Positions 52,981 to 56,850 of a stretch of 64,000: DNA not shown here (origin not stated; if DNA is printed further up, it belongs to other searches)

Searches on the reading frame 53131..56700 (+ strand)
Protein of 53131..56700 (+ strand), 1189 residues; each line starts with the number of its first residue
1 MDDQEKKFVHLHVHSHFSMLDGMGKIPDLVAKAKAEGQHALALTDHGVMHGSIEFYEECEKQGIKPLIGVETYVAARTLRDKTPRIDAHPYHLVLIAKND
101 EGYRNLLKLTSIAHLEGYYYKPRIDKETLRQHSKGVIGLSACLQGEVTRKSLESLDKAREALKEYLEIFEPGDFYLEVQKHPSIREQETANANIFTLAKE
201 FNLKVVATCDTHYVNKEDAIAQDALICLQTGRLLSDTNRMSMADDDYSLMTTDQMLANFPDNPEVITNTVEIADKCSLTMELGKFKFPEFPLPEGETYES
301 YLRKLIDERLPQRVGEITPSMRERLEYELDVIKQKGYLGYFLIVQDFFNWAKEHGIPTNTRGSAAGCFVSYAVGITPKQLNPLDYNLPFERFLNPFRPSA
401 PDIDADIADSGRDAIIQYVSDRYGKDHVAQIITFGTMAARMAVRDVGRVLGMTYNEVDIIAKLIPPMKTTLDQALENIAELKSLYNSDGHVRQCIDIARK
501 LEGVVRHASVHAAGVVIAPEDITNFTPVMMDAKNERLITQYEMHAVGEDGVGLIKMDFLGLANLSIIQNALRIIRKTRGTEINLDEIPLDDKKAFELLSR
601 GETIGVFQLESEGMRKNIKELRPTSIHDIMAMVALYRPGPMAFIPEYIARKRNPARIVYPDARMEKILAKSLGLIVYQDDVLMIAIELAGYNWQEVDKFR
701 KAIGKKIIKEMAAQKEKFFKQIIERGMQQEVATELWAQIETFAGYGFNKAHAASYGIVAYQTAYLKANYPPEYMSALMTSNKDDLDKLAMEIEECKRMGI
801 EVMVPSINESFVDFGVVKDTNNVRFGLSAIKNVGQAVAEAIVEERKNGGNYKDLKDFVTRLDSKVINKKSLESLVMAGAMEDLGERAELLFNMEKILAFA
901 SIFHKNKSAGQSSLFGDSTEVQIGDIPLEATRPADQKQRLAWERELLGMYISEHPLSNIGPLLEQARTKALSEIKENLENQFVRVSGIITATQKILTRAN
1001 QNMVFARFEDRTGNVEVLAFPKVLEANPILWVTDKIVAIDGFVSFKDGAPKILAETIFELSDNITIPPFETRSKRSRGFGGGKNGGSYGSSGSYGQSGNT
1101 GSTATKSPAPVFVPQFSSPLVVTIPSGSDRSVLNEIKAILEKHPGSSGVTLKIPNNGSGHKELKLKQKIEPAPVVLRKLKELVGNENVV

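Call 86: search_protein_families(library=pfam, proteins=[window:53131-56700:+], max_evalue=0.0001)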
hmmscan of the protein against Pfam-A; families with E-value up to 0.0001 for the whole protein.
window:53131-56700:+ (1189 aa): 5 families
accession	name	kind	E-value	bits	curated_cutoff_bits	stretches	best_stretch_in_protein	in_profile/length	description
PF07733.18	DNA_pol3_alpha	-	1e-91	307.6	23.9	1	300-560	1-260/260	Bacterial DNA polymerase III alpha NTPase domain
PF02811.25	PHP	-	1.2e-56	192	26.4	1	10-181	1-164/164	PHP domain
PF17657.6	DNA_pol3_finger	-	2.1e-53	180.5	22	1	563-725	1-165/166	Bacterial DNA polymerase III alpha subunit finger domain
PF14579.12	HHH_6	-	4.1e-27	94.7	25.6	1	799-887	1-88/90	Helix-hairpin-helix motif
PF01336.31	tRNA_anti-codon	-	8.7e-08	32.4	27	1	983-1058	1-73/75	OB-fold nucleic acid binding domain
